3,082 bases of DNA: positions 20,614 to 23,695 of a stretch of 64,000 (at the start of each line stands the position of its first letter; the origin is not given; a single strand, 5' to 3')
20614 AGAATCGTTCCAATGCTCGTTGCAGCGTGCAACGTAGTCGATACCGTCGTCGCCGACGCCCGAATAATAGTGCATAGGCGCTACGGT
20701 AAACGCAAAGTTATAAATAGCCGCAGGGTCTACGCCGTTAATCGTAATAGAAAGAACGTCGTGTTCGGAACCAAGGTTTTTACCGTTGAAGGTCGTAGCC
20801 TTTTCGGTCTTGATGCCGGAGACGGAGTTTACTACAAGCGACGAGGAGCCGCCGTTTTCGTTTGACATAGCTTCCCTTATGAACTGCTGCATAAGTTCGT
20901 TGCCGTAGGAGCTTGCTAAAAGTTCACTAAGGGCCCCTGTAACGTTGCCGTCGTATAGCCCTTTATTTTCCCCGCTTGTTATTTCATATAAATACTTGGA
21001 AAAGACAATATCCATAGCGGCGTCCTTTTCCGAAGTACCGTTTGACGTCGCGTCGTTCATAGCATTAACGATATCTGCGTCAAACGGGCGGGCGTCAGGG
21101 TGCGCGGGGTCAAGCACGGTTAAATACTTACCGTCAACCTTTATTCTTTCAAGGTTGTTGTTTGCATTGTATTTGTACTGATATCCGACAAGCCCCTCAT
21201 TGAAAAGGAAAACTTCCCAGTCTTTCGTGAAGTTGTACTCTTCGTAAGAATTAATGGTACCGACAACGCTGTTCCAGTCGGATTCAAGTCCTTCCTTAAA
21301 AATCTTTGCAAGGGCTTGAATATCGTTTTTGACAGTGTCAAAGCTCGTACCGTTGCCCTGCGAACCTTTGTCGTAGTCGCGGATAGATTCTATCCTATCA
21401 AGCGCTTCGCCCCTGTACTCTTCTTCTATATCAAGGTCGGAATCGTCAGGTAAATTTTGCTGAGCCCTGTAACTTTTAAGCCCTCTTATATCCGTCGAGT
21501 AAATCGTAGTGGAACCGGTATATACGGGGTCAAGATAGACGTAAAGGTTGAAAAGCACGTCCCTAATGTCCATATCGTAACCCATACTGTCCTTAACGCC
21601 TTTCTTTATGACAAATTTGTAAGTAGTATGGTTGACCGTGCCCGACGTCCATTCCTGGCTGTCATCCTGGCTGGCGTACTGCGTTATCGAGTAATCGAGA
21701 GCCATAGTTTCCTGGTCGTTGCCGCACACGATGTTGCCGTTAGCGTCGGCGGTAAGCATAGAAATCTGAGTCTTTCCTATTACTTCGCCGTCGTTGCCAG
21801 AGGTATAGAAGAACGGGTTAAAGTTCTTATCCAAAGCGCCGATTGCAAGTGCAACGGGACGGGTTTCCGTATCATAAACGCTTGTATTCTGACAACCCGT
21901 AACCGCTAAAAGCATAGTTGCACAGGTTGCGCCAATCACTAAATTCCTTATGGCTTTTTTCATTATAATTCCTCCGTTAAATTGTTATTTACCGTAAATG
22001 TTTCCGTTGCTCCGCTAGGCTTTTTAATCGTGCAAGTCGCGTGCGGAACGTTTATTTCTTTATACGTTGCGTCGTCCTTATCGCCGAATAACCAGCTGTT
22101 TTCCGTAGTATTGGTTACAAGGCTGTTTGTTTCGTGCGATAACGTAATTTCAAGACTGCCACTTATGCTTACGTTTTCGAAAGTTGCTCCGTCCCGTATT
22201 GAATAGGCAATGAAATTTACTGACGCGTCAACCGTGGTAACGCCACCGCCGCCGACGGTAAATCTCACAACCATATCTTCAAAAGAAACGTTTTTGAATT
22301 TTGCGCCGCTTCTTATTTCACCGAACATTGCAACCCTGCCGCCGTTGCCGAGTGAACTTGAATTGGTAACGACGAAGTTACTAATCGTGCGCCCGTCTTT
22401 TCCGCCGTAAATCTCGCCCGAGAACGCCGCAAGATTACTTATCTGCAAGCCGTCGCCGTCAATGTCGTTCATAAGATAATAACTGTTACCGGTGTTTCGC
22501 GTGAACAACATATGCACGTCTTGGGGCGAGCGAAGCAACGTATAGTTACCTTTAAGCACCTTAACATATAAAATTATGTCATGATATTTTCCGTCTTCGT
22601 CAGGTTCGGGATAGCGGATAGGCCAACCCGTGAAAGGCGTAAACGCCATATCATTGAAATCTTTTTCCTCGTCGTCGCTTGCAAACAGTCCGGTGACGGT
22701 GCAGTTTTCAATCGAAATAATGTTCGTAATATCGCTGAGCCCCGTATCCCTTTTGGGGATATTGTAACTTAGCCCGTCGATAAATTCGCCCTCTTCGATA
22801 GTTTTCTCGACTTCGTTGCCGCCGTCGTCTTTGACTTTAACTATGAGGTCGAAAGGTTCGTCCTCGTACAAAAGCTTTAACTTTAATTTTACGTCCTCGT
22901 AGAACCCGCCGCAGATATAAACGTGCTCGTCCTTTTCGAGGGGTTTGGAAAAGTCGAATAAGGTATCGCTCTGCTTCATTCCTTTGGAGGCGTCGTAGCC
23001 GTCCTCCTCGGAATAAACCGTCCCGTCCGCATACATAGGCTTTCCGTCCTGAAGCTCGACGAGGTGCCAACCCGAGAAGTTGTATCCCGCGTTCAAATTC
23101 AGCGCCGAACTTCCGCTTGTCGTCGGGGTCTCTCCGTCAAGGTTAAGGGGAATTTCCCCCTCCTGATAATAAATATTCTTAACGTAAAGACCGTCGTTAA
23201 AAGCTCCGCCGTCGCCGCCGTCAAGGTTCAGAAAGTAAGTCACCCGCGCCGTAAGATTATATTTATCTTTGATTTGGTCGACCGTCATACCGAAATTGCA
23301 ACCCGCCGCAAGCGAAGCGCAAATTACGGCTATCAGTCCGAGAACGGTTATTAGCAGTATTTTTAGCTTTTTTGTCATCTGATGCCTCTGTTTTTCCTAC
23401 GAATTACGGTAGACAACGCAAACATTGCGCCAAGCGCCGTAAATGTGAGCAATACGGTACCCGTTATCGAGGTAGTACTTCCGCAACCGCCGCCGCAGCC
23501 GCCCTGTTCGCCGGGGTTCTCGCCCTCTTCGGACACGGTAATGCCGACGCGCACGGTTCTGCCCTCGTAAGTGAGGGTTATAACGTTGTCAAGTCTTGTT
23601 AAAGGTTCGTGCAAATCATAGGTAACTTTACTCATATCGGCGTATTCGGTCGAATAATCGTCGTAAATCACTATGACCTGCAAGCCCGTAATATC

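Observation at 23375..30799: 2474-aa chimeric protein: lactocepin/C5a-peptidase-type S8 protease fused to about 800 aa of BspA-type leucine-rich repeats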

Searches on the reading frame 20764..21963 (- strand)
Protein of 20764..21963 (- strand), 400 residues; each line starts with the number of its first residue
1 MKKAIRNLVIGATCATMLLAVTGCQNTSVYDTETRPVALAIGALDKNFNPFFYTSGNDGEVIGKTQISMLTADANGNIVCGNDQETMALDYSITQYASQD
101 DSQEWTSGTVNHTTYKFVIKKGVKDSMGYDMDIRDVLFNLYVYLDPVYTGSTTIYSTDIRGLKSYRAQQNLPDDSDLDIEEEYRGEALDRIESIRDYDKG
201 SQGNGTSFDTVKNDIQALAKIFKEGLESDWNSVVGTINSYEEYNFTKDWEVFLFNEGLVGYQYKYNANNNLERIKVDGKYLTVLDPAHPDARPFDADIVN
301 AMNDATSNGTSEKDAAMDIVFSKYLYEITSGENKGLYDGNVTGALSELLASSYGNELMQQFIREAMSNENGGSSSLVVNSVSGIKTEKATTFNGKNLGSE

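Call 55: search_protein_families(library=pfam, proteins=[window:20764-21963:-], max_evalue=1)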
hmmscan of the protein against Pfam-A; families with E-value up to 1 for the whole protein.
window:20764-21963:- (400 aa): 2 families
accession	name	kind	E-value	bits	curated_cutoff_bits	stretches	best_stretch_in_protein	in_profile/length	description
PF00496.27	SBP_bac_5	-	0.0035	16.9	32.4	1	111-163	15-62/368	Bacterial extracellular solute-binding proteins, family 5 Middle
PF04446.17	Thg1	-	0.13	12.7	29.2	1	273-313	20-60/130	tRNAHis guanylyltransferase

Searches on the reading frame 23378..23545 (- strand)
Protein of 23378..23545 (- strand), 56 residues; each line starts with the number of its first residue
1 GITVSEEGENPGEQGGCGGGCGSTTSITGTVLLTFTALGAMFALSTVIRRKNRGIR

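Call 24: search_protein_families(library=ncbifam, proteins=[window:23378-23545:-], max_evalue=10)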
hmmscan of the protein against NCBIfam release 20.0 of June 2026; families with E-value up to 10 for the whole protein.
seq(56 aa): 2 families
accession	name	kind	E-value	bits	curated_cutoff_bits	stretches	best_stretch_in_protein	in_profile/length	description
NF045638.1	Mrt_dep_phytase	exception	0.064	11.9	440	1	8-40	394-423/430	myxosortase-dependent phytase-like phosphatase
NF047638.1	throspo3_MtsC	equivalog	0.72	8.7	350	1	11-40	35-59/428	cell-cell cohesion MYXO-CTERM protein MtsC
